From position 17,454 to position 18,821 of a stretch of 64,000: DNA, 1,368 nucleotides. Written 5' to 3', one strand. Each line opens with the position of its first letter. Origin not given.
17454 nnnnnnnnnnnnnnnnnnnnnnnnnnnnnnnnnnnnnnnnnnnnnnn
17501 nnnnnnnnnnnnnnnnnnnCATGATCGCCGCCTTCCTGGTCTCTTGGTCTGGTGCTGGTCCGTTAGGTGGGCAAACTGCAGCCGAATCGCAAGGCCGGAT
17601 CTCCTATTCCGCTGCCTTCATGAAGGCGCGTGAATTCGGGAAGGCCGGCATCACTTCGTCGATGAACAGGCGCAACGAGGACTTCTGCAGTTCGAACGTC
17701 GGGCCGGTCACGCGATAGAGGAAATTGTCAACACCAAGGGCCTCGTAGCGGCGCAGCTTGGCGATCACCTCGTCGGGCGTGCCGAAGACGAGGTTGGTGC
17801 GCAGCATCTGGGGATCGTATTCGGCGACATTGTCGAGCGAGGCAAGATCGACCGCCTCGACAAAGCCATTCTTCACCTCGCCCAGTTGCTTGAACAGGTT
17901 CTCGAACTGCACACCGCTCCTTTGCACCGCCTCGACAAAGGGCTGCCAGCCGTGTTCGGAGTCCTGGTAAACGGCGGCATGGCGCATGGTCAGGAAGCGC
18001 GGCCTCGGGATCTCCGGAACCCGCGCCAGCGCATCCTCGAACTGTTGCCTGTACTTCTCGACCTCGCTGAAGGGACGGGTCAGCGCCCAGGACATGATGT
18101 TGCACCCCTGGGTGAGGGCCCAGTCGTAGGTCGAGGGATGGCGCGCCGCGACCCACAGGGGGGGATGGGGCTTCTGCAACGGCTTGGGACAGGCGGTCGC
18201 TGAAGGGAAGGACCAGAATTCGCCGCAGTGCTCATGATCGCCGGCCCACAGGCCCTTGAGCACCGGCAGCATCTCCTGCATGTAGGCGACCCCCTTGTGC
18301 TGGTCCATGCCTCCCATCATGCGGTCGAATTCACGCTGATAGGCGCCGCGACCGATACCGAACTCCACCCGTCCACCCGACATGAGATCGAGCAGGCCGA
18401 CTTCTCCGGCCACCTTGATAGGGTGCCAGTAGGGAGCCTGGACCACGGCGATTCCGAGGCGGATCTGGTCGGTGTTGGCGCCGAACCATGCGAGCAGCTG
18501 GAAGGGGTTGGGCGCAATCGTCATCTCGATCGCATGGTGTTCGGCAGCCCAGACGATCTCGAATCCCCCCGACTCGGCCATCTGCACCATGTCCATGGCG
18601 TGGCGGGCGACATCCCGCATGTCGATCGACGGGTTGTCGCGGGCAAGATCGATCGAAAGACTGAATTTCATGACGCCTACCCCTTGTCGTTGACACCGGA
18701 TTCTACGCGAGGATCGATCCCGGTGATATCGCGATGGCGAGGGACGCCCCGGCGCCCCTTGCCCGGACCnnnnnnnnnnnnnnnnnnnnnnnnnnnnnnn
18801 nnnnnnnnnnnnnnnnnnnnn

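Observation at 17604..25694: Bidirectional catabolic cluster: BKACE + LcdH-like dehydrogenase + crotonase + HisA paralog + RidA on one strand, ALDH + HAL-like on the other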

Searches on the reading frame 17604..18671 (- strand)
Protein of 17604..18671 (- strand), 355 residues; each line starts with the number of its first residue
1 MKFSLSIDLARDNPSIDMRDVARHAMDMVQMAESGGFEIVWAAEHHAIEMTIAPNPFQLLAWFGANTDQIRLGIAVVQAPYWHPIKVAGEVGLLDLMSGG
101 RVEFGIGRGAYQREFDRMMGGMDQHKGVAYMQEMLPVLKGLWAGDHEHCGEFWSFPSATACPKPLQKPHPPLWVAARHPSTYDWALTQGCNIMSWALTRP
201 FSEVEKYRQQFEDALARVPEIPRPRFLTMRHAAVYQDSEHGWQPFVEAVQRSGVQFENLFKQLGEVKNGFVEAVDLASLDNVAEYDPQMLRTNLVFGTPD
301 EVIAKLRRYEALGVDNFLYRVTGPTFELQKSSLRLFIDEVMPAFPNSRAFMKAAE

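Call 3: search_protein_families(library=pfam, proteins=[window:17604-18671:-])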
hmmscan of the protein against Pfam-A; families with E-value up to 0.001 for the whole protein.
window:17604-18671:- (355 aa): 1 family
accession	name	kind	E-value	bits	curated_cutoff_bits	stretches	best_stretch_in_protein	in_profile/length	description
PF00296.26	Bac_luciferase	-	2.2e-54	185.4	27.9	1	14-315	14-313/314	Luciferase-like monooxygenase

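Call 7: search_protein_families(library=ncbifam, proteins=[window:17604-18671:-], max_evalue=0.00001)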
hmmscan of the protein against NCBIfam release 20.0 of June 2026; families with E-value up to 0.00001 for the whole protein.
window:17604-18671:- (355 aa): 27 families (the best 25 are shown)
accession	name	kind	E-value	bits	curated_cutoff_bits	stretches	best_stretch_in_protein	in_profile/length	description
TIGR03619.1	F420_Rv2161c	subfamily_domain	3e-32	112.1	166.9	1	28-253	3-239/247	TIGR03619 family F420-dependent LLM class oxidoreductase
TIGR04020.1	seco_metab_LLM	subfamily_domain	3.8e-25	88.7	244.45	1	22-316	18-316/341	MupA/Atu3671 family FMN-dependent luciferase-like monooxygenase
TIGR03558.1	oxido_grp_1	subfamily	1.6e-24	86.7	166.95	1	17-336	14-322/325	MsnO8 family LLM class oxidoreductase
TIGR03560.1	F420_Rv1855c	subfamily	2e-24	86.7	231.4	1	21-175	11-173/227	TIGR03560 family F420-dependent LLM class oxidoreductase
TIGR04027.1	LLM_KPN_01858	hypoth_equivalog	6.6e-24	84.5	412.9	1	20-312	17-290/326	putative FMN-dependent luciferase-like monooxygenase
TIGR03621.1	F420_MSMEG_2516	subfamily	7.8e-23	81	213.15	1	21-175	12-156/295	TIGR03621 family F420-dependent LLM class oxidoreductase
NF052254.1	luciferase_Alph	exception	1.4e-22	80.4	600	1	1-198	1-196/354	luciferase subunit alpha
NF002619.0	PRK02271.1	equivalog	8.3e-21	74.6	276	1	25-185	16-167/329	5,10-methylenetetrahydromethanopterin reductase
TIGR03555.1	F420_mer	equivalog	7.5e-18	65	348.7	1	25-183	14-164/325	5,10-methylenetetrahydromethanopterin reductase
TIGR04021.1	LLM_DMSO2_sfnG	equivalog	1.6e-17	63.9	382.95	1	27-342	32-343/350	dimethylsulfone monooxygenase SfnG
TIGR03571.1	lucif_BA3436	subfamily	4.5e-16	59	303.9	1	18-253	27-259/304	TIGR03571 family LLM class oxidoreductase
TIGR04036.1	LLM_CE1758_fam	subfamily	4.6e-16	58.6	479.1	1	23-212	28-221/355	CE1758 family FMN-dependent luciferase-like monooxygenase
TIGR03564.1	F420_MSMEG_4879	subfamily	6.4e-14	52.2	234.25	1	27-179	3-147/265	TIGR03564 family F420-dependent LLM class oxidoreductase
NF007802.0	PRK10508.1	equivalog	8.1e-13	48.1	540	1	7-110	11-114/335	luciferase-like monooxygenase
TIGR03559.1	F420_Rv3520c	subfamily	1.9e-12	46.9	335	1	21-168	11-152/325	LLM class F420-dependent oxidoreductase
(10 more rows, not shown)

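Call 46: find_related_loci(query=A3, collection=metagenome_contigs, flank=10000)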
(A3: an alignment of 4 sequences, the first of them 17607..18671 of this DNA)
Query A3 (355 aa) in metagenome_contigs; peptide patterns used: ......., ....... (x = any residue, [..] = any of these).
333 stretches matched a pattern; 109 encode a relative of the query (tblastn E <= 1e-3); the best 80 are kept; 80 distinct loci.
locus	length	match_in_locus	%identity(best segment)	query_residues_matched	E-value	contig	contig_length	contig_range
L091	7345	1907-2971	96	1-355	0e+0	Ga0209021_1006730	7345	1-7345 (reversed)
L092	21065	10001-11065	96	1-355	0e+0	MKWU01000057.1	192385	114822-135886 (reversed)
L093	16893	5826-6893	77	1-355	0e+0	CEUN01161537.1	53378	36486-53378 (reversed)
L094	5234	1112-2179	77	1-355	0e+0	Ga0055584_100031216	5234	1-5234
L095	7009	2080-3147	75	1-355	0e+0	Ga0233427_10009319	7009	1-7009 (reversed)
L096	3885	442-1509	75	1-355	0e+0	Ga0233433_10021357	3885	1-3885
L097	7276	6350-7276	79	1-309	2e-175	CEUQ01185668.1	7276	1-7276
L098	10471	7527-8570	74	1-348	5e-174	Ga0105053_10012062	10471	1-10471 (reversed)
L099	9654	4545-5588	74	1-348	4e-174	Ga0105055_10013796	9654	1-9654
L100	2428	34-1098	69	1-355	0e+0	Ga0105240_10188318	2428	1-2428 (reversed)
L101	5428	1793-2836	68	1-348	4e-164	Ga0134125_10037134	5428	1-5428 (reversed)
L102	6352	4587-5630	68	1-348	2e-162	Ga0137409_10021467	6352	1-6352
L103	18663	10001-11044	68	1-348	3e-161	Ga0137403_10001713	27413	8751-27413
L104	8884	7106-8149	68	1-348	6e-161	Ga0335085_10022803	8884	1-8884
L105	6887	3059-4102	67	1-348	4e-161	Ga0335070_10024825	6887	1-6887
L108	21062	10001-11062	65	1-355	1e-158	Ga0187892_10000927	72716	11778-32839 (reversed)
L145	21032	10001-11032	60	1-344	2e-141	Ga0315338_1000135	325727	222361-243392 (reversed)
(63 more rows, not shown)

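Call 50: search_solved_structures(query=window:17607-18671:-)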
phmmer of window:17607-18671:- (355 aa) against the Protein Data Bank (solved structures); distinct sequences matched with E-value up to 0.001: 30.
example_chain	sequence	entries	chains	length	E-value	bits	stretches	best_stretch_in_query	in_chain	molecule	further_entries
1brl_A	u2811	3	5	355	6e-26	94.6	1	9-198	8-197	BACTERIAL LUCIFERASE | Alkanal monooxygenase alpha chain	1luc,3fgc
7bip_A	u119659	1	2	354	3.8e-24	88.7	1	25-344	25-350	Luciferase-like monooxygenase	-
8cbb_A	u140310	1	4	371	1.2e-23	87.1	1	3-212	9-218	Alkanal monooxygenase alpha chain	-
8k74_A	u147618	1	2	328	6.5e-18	68.2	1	23-250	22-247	Alkanal monooxygenase alpha chain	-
6ket_A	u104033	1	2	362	9e-17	64.5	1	30-317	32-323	PuwE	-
8qpm_A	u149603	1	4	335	4.9e-16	62.1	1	28-345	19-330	5,10-methylenetetrahydromethanopterin reductase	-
8qpl_A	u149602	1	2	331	7.1e-16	61.5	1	28-344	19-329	5,10-methylenetetrahydromethanopterin reductase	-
8qq8_A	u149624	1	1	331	7.1e-16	61.5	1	28-344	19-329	5,10-methylenetetrahydromethanopterin reductase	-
8t0u_A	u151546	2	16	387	9.1e-11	44.7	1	28-318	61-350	FMNH(2)-dependent dimethylsulfone monooxygenase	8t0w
1f07_A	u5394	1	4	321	1.6e-10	43.9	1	26-150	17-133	COENZYME F420-DEPENDENT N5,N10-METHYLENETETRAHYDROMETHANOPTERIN REDUCTASE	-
4us5_D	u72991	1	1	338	1.6e-09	40.6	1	22-109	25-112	LUCIFERASE-LIKE MONOOXYGENASE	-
4us5_A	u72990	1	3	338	1.9e-09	40.3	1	22-109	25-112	LUCIFERASE-LIKE MONOOXYGENASE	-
3rao_A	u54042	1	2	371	5.7e-09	38.8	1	21-344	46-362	Putative Luciferase-like Monooxygenase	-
1z69_A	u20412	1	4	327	7.1e-08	35.2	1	29-182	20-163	Coenzyme F420-dependent N(5),N(10)-methylenetetrahydromethanopterin reductase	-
2i7g_A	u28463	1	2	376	7.7e-08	35.1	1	23-176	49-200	Monooxygenase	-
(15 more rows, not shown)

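Call 59: search_dna_similar(query=window:17607-18671:-, collection=plasmids, mode=protein, max_rows=40, max_evalue=1e-60)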
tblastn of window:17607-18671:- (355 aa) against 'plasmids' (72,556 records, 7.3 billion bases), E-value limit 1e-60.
Records with a match: 323; places in all: 330; records where one place covers at least 80% of the query: 323.
Best place of each record, by identity: <60% 323.
By first word of the organism name: Rhizobium 151; Sinorhizobium 72; Leisingera 17; Mesorhizobium 11; Agrobacterium 10; Ensifer 9; Shinella 7; Acinetobacter 6; Caballeronia 5; Paraburkholderia 5; and 18 more.
By predicted mobility (MOB-suite, as given by PLSDB): non-mobilizable 177; conjugative 129; mobilizable 17.
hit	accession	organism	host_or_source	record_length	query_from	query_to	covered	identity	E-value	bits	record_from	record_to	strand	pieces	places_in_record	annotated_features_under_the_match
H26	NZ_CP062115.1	Aminobacter sp. SR38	bacterial pure culture,soil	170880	1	344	97%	56.5%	7e-127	407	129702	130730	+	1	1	LLM class flavin-dependent oxidoreductase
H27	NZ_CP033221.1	Parasedimentitalea marina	Cell culture,deep seawater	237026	1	344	97%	54.8%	2e-120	389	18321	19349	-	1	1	LLM class flavin-dependent oxidoreductase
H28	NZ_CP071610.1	Rhizobium binae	lentil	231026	1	344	97%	51.9%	2e-117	380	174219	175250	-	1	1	LLM class flavin-dependent oxidoreductase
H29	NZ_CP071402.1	Rhizobium leguminosarum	lentil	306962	1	344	97%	51.9%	5e-117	379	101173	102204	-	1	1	LLM class flavin-dependent oxidoreductase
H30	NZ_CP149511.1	Pararhizobium sp. A13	Aeschynomene indica,cell ...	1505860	1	344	97%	51.9%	1e-116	378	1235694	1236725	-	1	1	none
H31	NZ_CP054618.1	Azospirillum oryzae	cell culture,soil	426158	1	344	97%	50.6%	4e-110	360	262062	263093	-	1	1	LLM class flavin-dependent oxidoreductase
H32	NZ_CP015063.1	Mesorhizobium ciceri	Cicer arietinum,Pure Sample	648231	1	344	97%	50.4%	3e-114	372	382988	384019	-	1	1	LLM class flavin-dependent oxidoreductase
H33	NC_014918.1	Mesorhizobium ciceri biovar biserrulae WSM1271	-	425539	1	344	97%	50.4%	6e-114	370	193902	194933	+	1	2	LLM class flavin-dependent oxidoreductase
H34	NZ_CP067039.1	Agrobacterium fabrum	-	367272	1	352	99%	49.0%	1e-111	364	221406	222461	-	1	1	LLM class flavin-dependent oxidoreductase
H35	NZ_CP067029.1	Agrobacterium fabrum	-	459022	1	352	99%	49.0%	1e-111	364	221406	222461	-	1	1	LLM class flavin-dependent oxidoreductase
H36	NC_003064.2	Agrobacterium fabrum str. C58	-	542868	1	352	99%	49.0%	1e-111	364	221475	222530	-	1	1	LLM class flavin-dependent oxidoreductase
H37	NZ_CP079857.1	Agrobacterium fabrum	-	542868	1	352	99%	49.0%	1e-111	364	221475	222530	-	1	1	LLM class flavin-dependent oxidoreductase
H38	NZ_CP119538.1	Agrobacterium fabrum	-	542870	1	352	99%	49.0%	1e-111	364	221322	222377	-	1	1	LLM class flavin-dependent oxidoreductase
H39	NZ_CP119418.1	Agrobacterium fabrum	-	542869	1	352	99%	49.0%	1e-111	364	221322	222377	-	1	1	LLM class flavin-dependent oxidoreductase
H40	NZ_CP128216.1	Agrobacterium fabrum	whole organism,plant root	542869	1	352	99%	49.0%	1e-111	364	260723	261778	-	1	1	LLM class flavin-dependent oxidoreductase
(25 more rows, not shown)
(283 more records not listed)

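Call 60: get_annotated_region(hit=H36, flank=9000)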
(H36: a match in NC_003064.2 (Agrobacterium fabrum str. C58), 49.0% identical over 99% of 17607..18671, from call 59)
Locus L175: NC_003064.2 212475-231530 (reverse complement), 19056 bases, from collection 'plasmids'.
description: Agrobacterium fabrum str. C58 plasmid At, complete sequence
organism: Agrobacterium fabrum str. C58 (NCBI taxid 176299)
taxonomy: Bacteria; Pseudomonadota; Alphaproteobacteria; Hyphomicrobiales; Rhizobiaceae; Agrobacterium; Agrobacterium fabrum; Agrobacterium fabrum str. C58
host: -; source: -; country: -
typing (MOB-suite, as given by PLSDB): conjugative; relaxase MOBQ; mating-pair formation MPF_T
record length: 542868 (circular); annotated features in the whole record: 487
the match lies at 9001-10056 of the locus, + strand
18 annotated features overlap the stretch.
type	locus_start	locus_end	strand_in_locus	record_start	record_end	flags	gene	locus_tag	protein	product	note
CDS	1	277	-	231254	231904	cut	-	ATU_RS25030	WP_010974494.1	amino acid ABC transporter permease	GO:0006865 - amino acid transport [Evidence IEA]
CDS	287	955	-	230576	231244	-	-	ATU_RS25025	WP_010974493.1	amino acid ABC transporter permease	GO:0006865 - amino acid transport [Evidence IEA]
CDS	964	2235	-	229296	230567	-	-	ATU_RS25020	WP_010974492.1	amino acid deaminase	-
CDS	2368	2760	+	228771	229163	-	-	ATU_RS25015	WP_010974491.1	RidA family protein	-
CDS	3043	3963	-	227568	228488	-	-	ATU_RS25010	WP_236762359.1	GNAT family N-acetyltransferase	-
CDS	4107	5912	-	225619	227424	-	-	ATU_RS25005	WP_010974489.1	helix-turn-helix domain-containing protein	-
CDS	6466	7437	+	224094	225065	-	-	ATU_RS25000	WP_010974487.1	flavin reductase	-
CDS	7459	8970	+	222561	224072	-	-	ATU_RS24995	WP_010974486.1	aldehyde dehydrogenase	-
CDS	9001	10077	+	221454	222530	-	-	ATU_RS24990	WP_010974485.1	LLM class flavin-dependent oxidoreductase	-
CDS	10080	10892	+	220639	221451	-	-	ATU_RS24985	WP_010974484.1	alpha/beta hydrolase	-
CDS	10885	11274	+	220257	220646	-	-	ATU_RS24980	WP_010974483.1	carboxymuconolactone decarboxylase family protein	-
CDS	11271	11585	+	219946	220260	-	-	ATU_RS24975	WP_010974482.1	NIPSNAP family protein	-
CDS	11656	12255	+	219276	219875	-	-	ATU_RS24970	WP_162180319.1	amino acid synthesis family protein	-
CDS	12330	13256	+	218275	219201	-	-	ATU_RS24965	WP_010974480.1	glyoxylate/hydroxypyruvate reductase A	-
CDS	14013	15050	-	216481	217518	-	proX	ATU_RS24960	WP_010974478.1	glycine betaine/L-proline ABC transporter substrate-binding protein ProX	GO:0055085 - transmembrane transport [Evidence IEA]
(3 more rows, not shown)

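Call 61: get_annotated_region(hit=H28, flank=9000)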
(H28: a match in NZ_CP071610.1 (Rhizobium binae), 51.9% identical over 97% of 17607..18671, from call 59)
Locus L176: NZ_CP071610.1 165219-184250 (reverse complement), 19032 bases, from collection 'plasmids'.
description: Rhizobium binae strain BLR195 plasmid p6, complete sequence
organism: Rhizobium binae (NCBI taxid 1138190)
taxonomy: Bacteria; Pseudomonadota; Alphaproteobacteria; Hyphomicrobiales; Rhizobiaceae; Rhizobium; Rhizobium binae
host: -; source: lentil; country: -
typing (MOB-suite, as given by PLSDB): non-mobilizable; mating-pair formation MPF_T
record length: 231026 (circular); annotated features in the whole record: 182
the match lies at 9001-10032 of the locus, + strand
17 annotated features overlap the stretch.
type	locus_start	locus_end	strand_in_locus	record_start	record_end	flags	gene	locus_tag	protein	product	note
CDS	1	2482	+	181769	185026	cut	-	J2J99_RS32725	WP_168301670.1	error-prone DNA polymerase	GO:0006260 - DNA replication [Evidence IEA]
CDS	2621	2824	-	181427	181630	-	-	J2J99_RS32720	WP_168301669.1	cold-shock protein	-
CDS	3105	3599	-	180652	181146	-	-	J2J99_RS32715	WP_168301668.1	Lrp/AsnC family transcriptional regulator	-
CDS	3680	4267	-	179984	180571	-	-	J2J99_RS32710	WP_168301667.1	amino acid synthesis family protein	-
CDS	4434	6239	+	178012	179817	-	-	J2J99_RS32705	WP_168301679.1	helix-turn-helix domain-containing protein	-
CDS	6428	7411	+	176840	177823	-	-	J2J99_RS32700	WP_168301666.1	flavin reductase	-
CDS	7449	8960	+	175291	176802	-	-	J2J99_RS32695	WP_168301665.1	aldehyde dehydrogenase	-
CDS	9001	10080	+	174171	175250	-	-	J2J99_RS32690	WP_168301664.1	LLM class flavin-dependent oxidoreductase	-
CDS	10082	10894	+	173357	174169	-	-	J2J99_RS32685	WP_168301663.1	alpha/beta fold hydrolase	-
CDS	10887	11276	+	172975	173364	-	-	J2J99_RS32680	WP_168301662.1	carboxymuconolactone decarboxylase family protein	-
CDS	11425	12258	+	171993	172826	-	-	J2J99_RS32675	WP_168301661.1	transporter substrate-binding domain-containing protein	-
CDS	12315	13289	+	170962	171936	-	-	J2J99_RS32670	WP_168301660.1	amino acid ABC transporter permease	GO:0006865 - amino acid transport [Evidence IEA]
CDS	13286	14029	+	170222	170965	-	-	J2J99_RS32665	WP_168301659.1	amino acid ABC transporter ATP-binding protein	-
CDS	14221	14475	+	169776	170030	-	-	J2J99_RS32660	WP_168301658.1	hypothetical protein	-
CDS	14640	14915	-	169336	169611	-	-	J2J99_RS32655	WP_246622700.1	DUF5334 family protein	-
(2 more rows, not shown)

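Call 75: search_dna_similar(query=window:17607-18671:-, collection=plasmids, mode=protein, max_rows=60, max_evalue=1e-60, rows=spread)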
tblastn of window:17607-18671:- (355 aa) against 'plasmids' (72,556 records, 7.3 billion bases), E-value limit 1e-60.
Records with a match: 323; places in all: 330; records where one place covers at least 80% of the query: 323.
Best place of each record, by identity: <60% 323.
By first word of the organism name: Rhizobium 151; Sinorhizobium 72; Leisingera 17; Mesorhizobium 11; Agrobacterium 10; Ensifer 9; Shinella 7; Acinetobacter 6; Caballeronia 5; Paraburkholderia 5; and 18 more.
By predicted mobility (MOB-suite, as given by PLSDB): non-mobilizable 177; conjugative 129; mobilizable 17.
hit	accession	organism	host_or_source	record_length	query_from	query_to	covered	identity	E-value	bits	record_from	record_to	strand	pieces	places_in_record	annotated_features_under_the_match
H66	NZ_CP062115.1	Aminobacter sp. SR38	bacterial pure culture,soil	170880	1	344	97%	56.5%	7e-127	407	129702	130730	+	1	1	LLM class flavin-dependent oxidoreductase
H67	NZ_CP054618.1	Azospirillum oryzae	cell culture,soil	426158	1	344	97%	50.6%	4e-110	360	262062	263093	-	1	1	LLM class flavin-dependent oxidoreductase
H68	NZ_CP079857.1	Agrobacterium fabrum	-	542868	1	352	99%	49.0%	1e-111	364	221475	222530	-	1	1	LLM class flavin-dependent oxidoreductase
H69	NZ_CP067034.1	Agrobacterium fabrum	-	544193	1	352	99%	49.0%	1e-111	364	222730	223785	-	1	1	LLM class flavin-dependent oxidoreductase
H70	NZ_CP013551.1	Rhizobium phaseoli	Phaseolus vulgaris,Whole ...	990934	1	344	97%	49.9%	7e-113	367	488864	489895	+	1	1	LLM class flavin-dependent oxidoreductase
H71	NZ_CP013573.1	Rhizobium phaseoli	Phaseolus vulgaris,Whole ...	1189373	1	344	97%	49.9%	7e-113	367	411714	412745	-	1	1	record has no annotation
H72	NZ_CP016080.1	Mesorhizobium loti NZP2037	Lotus,cell culture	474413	1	344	97%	49.9%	8e-113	367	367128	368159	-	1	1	LLM class flavin-dependent oxidoreductase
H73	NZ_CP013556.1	Rhizobium phaseoli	Phaseolus vulgaris,Whole ...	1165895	1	344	97%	49.6%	7e-113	367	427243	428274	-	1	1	record has no annotation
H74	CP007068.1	Rhizobium leguminosarum bv. trifolii CB782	plant root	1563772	1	344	97%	49.6%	1e-111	364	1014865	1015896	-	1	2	luciferase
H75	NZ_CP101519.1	Ensifer adhaerens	cell cuture,rhizosphere soil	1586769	1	344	97%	49.3%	9e-112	364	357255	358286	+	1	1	none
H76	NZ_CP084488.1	Ensifer adhaerens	cellculture,soil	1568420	1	344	97%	49.0%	2e-111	363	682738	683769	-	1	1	none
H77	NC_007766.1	Rhizobium etli CFN 42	-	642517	1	344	97%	49.0%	3e-110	360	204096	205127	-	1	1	LLM class flavin-dependent oxidoreductase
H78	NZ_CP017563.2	Paraburkholderia sprentiae WSM5005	Lebeckia ambigua,root nodule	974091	1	352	99%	41.1%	3e-75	259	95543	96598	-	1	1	LLM class flavin-dependent oxidoreductase | aldehyde dehydrogenase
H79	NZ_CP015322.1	Mesorhizobium amorphae CCNWGS0123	Robinia pseudoacacia,cell culture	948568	1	349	98%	40.9%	8e-87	293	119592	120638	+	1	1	LLM class flavin-dependent oxidoreductase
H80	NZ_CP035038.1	Sinorhizobium fredii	single cell,soil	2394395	1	344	97%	41.3%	5e-86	290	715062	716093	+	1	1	none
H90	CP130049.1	Sinorhizobium meliloti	Medicago,Cell culture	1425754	1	344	97%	40.2%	2e-84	285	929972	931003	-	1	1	LLM class flavin-dependent oxidoreductase | flavin reductase family protein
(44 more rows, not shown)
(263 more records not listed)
